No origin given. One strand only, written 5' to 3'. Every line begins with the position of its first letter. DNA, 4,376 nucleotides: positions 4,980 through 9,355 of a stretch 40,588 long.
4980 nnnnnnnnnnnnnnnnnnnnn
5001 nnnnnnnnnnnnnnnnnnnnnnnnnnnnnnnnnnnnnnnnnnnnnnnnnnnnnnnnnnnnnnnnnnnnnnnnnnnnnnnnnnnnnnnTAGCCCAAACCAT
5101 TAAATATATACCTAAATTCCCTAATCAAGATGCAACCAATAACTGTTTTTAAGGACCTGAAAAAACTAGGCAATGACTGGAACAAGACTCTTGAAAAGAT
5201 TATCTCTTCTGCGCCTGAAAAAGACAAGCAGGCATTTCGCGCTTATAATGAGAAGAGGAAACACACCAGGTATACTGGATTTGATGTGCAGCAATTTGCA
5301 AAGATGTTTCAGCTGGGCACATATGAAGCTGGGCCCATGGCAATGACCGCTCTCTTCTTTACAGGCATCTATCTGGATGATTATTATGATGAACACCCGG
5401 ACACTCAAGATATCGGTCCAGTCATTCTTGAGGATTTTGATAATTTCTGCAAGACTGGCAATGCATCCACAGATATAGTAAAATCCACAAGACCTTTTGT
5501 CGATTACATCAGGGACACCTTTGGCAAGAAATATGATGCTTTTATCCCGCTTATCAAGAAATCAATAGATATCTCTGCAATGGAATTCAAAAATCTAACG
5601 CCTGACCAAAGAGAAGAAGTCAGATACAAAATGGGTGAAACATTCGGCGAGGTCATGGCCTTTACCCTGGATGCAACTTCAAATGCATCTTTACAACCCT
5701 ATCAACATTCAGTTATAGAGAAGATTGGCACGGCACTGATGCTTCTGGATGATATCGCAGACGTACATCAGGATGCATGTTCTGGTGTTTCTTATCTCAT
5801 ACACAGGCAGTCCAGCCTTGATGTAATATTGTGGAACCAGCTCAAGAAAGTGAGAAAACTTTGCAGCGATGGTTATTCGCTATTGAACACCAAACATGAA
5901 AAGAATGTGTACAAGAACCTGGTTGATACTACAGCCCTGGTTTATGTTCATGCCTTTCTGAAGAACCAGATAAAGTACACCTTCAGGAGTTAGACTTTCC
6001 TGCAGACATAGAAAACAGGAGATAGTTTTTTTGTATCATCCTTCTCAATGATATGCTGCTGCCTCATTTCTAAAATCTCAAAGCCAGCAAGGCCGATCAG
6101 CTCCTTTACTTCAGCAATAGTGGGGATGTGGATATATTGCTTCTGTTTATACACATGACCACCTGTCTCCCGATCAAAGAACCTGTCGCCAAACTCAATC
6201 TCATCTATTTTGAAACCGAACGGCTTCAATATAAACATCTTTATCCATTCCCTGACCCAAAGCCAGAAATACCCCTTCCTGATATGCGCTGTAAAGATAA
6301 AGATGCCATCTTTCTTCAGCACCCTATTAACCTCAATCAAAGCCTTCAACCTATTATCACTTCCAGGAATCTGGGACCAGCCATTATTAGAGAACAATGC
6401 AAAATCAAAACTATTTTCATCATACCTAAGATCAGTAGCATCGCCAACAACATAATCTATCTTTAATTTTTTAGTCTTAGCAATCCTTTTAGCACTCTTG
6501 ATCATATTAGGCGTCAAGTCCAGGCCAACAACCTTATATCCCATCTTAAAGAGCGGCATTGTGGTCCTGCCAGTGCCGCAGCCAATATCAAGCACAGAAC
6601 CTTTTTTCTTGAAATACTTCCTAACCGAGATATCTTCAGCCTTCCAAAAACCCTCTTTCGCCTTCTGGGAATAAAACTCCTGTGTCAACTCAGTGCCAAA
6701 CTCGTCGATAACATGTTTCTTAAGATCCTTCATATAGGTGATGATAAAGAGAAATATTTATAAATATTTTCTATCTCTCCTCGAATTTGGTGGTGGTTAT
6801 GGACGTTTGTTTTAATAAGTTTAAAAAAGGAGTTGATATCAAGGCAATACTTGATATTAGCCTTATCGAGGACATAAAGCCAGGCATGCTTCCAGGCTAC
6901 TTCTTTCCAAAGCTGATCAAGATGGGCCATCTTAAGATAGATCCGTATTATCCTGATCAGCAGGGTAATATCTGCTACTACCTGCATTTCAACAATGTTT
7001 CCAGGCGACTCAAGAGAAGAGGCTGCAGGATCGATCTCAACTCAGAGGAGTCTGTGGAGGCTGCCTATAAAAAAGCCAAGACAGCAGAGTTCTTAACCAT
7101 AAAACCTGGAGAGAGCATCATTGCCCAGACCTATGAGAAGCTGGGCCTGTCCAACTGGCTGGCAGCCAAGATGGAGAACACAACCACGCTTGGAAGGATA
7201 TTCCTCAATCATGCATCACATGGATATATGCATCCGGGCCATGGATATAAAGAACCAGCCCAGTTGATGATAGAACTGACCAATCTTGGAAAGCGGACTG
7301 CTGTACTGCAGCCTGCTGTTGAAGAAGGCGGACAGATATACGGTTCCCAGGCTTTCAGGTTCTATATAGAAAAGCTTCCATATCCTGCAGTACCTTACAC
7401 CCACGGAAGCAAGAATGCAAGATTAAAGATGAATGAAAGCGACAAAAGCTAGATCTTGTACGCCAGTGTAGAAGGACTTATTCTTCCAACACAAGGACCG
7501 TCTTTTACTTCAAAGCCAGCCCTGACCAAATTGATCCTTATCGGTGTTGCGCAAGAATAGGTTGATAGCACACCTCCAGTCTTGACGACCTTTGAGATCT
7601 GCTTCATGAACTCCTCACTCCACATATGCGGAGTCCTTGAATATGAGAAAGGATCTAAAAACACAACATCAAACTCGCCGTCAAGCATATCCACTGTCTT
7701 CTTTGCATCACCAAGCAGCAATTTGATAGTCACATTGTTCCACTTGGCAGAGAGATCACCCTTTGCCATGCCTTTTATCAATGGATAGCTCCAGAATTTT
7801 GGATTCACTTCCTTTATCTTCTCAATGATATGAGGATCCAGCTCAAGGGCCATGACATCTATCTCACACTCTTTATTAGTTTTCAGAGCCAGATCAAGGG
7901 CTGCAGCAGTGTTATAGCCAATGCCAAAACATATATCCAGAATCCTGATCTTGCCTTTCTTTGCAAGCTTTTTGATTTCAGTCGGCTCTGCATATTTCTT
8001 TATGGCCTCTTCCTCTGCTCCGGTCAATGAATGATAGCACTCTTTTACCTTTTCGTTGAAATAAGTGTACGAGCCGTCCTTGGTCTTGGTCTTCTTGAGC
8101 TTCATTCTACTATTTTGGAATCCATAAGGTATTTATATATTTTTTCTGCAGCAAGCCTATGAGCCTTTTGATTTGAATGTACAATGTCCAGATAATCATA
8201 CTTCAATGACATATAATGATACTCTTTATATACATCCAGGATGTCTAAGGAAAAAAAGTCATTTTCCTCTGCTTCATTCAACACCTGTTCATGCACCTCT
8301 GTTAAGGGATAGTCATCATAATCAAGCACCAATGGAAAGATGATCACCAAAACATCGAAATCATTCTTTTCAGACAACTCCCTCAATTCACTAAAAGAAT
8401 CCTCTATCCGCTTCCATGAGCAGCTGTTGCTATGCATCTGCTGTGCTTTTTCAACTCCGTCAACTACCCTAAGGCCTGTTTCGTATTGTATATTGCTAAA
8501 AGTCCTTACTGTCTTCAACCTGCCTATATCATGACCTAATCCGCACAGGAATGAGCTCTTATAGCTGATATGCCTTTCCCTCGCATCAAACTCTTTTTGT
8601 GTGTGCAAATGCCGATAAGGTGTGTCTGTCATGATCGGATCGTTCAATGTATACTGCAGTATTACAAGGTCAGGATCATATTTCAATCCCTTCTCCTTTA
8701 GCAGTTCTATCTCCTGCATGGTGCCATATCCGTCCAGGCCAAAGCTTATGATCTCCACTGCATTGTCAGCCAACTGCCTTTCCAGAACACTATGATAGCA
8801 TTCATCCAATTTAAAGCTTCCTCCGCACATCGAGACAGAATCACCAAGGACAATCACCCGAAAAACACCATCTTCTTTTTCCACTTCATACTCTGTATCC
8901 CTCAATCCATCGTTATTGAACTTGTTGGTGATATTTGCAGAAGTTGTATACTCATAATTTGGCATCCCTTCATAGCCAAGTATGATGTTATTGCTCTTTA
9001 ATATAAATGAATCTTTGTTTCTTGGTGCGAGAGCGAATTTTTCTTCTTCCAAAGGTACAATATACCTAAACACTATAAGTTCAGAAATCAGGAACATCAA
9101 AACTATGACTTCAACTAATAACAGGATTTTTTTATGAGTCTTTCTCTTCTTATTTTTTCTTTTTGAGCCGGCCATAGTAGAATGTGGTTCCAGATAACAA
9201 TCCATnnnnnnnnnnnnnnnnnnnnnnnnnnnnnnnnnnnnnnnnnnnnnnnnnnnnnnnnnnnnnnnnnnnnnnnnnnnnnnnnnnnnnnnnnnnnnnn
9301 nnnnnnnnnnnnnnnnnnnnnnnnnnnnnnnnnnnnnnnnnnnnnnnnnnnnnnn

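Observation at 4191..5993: Tandem paralogs with two conserved Asp-rich motifs (DDYxD and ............), possible novel isoprenoid-synthase-fold enzymes, next to a SAM methyltransferase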

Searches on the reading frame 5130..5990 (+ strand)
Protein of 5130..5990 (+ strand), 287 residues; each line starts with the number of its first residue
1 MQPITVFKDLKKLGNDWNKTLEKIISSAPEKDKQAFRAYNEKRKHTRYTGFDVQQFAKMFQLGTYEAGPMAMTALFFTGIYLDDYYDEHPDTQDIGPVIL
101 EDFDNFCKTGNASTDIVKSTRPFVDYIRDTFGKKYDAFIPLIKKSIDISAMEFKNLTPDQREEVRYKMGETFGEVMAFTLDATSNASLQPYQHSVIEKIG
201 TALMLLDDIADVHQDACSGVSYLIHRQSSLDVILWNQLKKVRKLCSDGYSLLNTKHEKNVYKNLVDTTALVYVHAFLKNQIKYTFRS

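Call 4: search_protein_families(library=pfam, proteins=[window:5130-5990:+], max_evalue=1)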
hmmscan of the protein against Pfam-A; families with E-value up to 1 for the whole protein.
window:5130-5990:+ (287 aa): 2 families
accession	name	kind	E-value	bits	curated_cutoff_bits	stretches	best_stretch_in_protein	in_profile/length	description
PF14747.11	DUF4473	-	0.04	14.9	25.9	1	8-42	43-77/78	Domain of unknown function (DUF4473)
PF11503.13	YNR034W-A-like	-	0.091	13.1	25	0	243-273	41-71/72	YNR034W-A-like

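Call 10: search_solved_structures(query=window:5130-5990:+, max_evalue=10)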
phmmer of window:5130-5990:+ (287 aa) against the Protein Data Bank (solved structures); distinct sequences matched with E-value up to 10: 1.
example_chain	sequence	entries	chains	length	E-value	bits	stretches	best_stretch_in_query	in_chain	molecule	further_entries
6vw8_A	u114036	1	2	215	1.9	11.2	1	84-154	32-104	NAD-dependent formate dehydrogenase gamma subunit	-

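Call 14: search_protein_families(library=ncbifam, proteins=[window:5130-5990:+], max_evalue=0.01)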
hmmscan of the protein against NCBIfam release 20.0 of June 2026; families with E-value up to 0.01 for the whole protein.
window:5130-5990:+ (287 aa): 0 families

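Call 81: search_protein_families(library=padloc, proteins=[window:5130-5990:+], max_evalue=0.01)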
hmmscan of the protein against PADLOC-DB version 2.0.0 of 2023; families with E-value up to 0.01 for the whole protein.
window:5130-5990:+ (287 aa): 1 family
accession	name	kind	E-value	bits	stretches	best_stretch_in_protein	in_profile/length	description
PDLC00956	Cas6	-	0.0062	15.1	0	11-50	115-157/200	CRISPR-associated endoribonuclease Cas6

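Call 82: search_protein_families(library=phrogs, proteins=[window:5130-5990:+], max_evalue=0.01)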
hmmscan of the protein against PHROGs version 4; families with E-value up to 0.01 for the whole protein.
window:5130-5990:+ (287 aa): 0 families

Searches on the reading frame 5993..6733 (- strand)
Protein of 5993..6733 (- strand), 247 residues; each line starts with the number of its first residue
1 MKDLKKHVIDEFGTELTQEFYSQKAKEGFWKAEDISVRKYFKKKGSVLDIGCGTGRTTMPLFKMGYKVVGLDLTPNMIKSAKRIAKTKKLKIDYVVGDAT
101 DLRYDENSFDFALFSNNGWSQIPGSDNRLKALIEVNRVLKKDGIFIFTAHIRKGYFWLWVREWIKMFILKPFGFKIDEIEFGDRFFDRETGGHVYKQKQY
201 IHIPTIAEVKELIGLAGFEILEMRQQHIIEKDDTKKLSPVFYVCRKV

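Call 4: search_protein_families(library=pfam, proteins=[window:5993-6733:-], max_evalue=1)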
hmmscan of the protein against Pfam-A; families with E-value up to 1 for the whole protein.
window:5993-6733:- (247 aa): 23 families
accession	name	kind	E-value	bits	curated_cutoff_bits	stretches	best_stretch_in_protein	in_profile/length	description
PF08241.18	Methyltransf_11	-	4.6e-23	82.1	21.2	1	48-147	1-95/95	Methyltransferase domain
PF13649.12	Methyltransf_25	-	4.2e-22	79.1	27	1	47-143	1-97/97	Methyltransferase domain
PF13847.12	Methyltransf_31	-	2.9e-17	63.1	27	1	42-150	2-112/145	Methyltransferase domain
PF01209.24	Ubie_methyltran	-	1.2e-13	51.4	20.1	1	29-147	34-151/233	ubiE/COQ5 methyltransferase family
PF08242.18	Methyltransf_12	-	1.5e-12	48.5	30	1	48-145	1-98/98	Methyltransferase domain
PF13489.12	Methyltransf_23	-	8.2e-09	35.8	27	1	39-162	18-124/164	Methyltransferase domain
PF03848.20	TehB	-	7.8e-08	32.4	20.4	1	18-113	6-100/193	Tellurite resistance protein TehB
PF05175.20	MTS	-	3.5e-05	24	23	1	43-113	31-103/170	Methyltransferase small domain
PF00398.26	RrnaAD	-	9.3e-05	22.1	24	1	35-106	22-92/263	Ribosomal RNA adenine dimethylase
PF03141.22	Methyltransf_29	-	0.00011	21.3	23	1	43-150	117-220/506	Putative S-adenosyl-L-methionine-dependent methyltransferase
PF01555.25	N6_N4_Mtase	-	0.00021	21.7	26.7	1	37-82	175-220/221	DNA methylase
PF01728.25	FtsJ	-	0.00037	20.9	24.1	1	35-103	12-79/181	FtsJ-like methyltransferase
PF01135.25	PCMT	-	0.00075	19.8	20.3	1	42-100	72-134/210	Protein-L-isoaspartate(D-aspartate) O-methyltransferase (PCMT)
PF06325.19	PrmA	-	0.0019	18.2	22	1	39-94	157-213/296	Ribosomal protein L11 methyltransferase (PrmA)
PF02353.26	CMAS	-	0.0034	17.2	27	1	44-146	62-163/273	Mycolic acid cyclopropane synthetase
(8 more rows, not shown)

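Call 14: search_protein_families(library=ncbifam, proteins=[window:5993-6733:-], max_evalue=0.01)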
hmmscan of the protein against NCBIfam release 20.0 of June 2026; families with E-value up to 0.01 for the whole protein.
window:5993-6733:- (247 aa): 62 families (the best 25 are shown)
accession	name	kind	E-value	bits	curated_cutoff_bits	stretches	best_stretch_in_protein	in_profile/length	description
TIGR01934.1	MenG_MenH_UbiE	subfamily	1.8e-17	63.4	158.35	1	29-168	26-160/223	ubiquinone/menaquinone biosynthesis methyltransferase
NF041820.1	daptide_MTase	equivalog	9.6e-17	61.2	175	1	43-149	36-144/243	daptide-type RiPP biosynthesis methyltransferase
NF045667.1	MTase_DVU1556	equivalog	9.9e-16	57.8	155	1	41-148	20-120/213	DVU_1556 family methyltransferase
NF043040.1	corrin_prot_MT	hypoth_equivalog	3.2e-15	56.2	180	1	38-168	36-168/216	corrinoid protein-associated methyltransferase CpaM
NF001244.0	PRK00216.1-5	equivalog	4.1e-15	55.7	216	1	29-146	35-152/236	bifunctional demethylmenaquinone methyltransferase/2-methoxy-6-polyprenyl-1,4-benzoquinol methylase UbiE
NF040539.1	AST_met_ArsM_2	exception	5.2e-15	56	240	1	43-150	56-166/262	putative arsinothricin biosynthesis methyltransferase ArsM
NF045882.1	PLipidMtase_Leg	equivalog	3.3e-14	53.2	390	1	37-151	36-147/207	phospholipid N-methyltransferase PmtA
NF001243.0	PRK00216.1-4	equivalog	5.4e-13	48.8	235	1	39-224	43-219/237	demethylmenaquinone methyltransferase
TIGR01983.1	UbiG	equivalog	1.9e-12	47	102.95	1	43-113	49-121/228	bifunctional 2-polyprenyl-6-hydroxyphenol methylase/3-demethylubiquinol 3-O-methyltransferase UbiG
TIGR02072.1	BioC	equivalog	2.5e-12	47.1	184.95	1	44-149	35-134/244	malonyl-ACP O-methyltransferase BioC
NF041536.1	ArsM_DUF2284_UU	exception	6.8e-12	44.5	575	1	44-153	77-186/459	arsenite methyltransferase/DUF2284 domain selenoprotein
NF047649.1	MTase_UXPK_star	exception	8.4e-12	44.7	460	1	45-148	79-182/283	methyltransferase/UXPK-star double selenoprotein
NF041537.1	ArsM_AhpD_UU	exception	9.9e-12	44.3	510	1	43-150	76-183/345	arsenite methyltransferase/AhpD domain selenoprotein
NF007610.0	PRK10258.1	equivalog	2.3e-11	43.5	342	1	21-152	20-143/251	malonyl-ACP O-methyltransferase BioC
TIGR02752.1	MenG_heptapren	equivalog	5.9e-11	42.3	419.85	1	36-146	38-148/231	demethylmenaquinone methyltransferase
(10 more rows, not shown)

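Call 81: search_protein_families(library=padloc, proteins=[window:5993-6733:-], max_evalue=0.01)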
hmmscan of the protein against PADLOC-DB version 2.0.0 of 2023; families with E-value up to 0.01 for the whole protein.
window:5993-6733:- (247 aa): 2 families
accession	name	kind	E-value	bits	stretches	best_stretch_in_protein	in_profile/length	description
PDLC04134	mad2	-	6.2e-20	69.5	1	41-168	289-413/492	mads_2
PDLC03351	MTase_II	-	0.00095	16.4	1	37-88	140-191/348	Type II methyltransferase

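Call 82: search_protein_families(library=phrogs, proteins=[window:5993-6733:-], max_evalue=0.01)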
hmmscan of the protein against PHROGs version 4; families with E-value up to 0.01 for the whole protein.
window:5993-6733:- (247 aa): 11 families
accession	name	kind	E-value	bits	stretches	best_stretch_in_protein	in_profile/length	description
phrog_22502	-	other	2.6e-16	61.2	1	17-161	37-187/276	methyltransferase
phrog_4752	-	other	5.9e-13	49.7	1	38-151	46-162/241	tRNA methyltransferase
phrog_23522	-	unknown function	1.1e-09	39.2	1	40-148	48-154/273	-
phrog_11787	-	other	1.5e-05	25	1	43-102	310-370/458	DNA methyltransferase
phrog_9906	-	unknown function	4.3e-05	24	1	43-100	105-162/272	-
phrog_954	-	other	5.8e-05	23.4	1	35-115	42-117/229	DNA methyltransferase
phrog_8156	-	other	0.00015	22.1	1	10-93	19-100/244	methyltransferase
phrog_12517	-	unknown function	0.0011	19.2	1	34-113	96-183/316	-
phrog_27380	-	other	0.0019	18.7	1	13-111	63-156/285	methyltransferase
phrog_28702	-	unknown function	0.0021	19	1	45-148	41-140/247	-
phrog_11826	-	other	0.0073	17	0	40-90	34-84/192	methyltransferase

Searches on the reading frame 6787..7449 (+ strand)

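Call 4: search_protein_families(library=pfam, proteins=[window:6787-7449:+], max_evalue=1)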
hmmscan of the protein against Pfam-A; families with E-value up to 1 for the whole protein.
window:6787-7449:+ (221 aa): 2 families
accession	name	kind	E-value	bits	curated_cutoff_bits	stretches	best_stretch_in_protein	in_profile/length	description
PF22769.1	DCD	-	1.4e-12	48.4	27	1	41-176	8-141/153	dCTP deaminase-like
PF22569.1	DCD_C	-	0.081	12.7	22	1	81-157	52-131/192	2'-deoxycytidine 5'-triphosphate deaminase (DCD), C-terminal domain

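Call 81: search_protein_families(library=padloc, proteins=[window:6787-7449:+], max_evalue=0.01)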
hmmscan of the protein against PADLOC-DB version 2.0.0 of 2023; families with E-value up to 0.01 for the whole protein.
window:6787-7449:+ (221 aa): 0 families

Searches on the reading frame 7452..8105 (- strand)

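Call 4: search_protein_families(library=pfam, proteins=[window:7452-8105:-], max_evalue=1)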
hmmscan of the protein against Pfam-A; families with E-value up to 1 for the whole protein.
window:7452-8105:- (218 aa): 8 families
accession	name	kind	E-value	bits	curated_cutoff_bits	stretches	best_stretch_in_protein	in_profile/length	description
PF05430.17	Methyltransf_30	-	1.7e-29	102.6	22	1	116-217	22-123/124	S-adenosyl-L-methionine-dependent methyltransferase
PF13649.12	Methyltransf_25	-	1.7e-05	25.9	27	1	120-178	41-97/97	Methyltransferase domain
PF01564.23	Spermine_synth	-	0.00012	22.2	22.9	1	88-184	49-132/186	Spermine/spermidine synthase domain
PF13679.12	Methyltransf_32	-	0.00013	22.4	27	1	35-109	17-78/143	Methyltransferase domain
PF08241.18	Methyltransf_11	-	0.0022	19.1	21.2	1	83-180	20-93/95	Methyltransferase domain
PF13847.12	Methyltransf_31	-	0.017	15.3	27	1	54-186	6-113/145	Methyltransferase domain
PF04445.19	SAM_MT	-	0.18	11.6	26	1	120-154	123-157/230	Putative SAM-dependent methyltransferase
PF01739.24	CheR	-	0.19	11.5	27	1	33-99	13-82/195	CheR methyltransferase, SAM binding domain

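Call 81: search_protein_families(library=padloc, proteins=[window:7452-8105:-], max_evalue=0.01)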
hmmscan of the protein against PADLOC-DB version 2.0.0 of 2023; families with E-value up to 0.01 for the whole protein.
window:7452-8105:- (218 aa): 2 families
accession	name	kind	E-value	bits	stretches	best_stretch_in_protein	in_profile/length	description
PDLC04134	mad2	-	8.3e-14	49.3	1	46-189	286-401/492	mads_2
PDLC03227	MTase_II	-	5.2e-05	20.3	1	51-116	50-107/494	Type II methyltransferase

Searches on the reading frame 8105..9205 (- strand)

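Call 4: search_protein_families(library=pfam, proteins=[window:8105-9205:-], max_evalue=1)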
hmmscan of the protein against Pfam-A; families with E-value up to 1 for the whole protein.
window:8105-9205:- (367 aa): 2 families
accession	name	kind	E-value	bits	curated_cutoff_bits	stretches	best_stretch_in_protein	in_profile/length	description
PF13472.12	Lipase_GDSL_2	-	4.1e-06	27.8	32.9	1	119-351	1-178/178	GDSL-like Lipase/Acylhydrolase family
PF00657.28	Lipase_GDSL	-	0.0013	19.4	23.6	0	301-356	152-208/208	GDSL-like Lipase/Acylhydrolase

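Call 81: search_protein_families(library=padloc, proteins=[window:8105-9205:-], max_evalue=0.01)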
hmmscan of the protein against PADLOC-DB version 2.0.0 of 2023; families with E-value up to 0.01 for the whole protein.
window:8105-9205:- (367 aa): 0 families
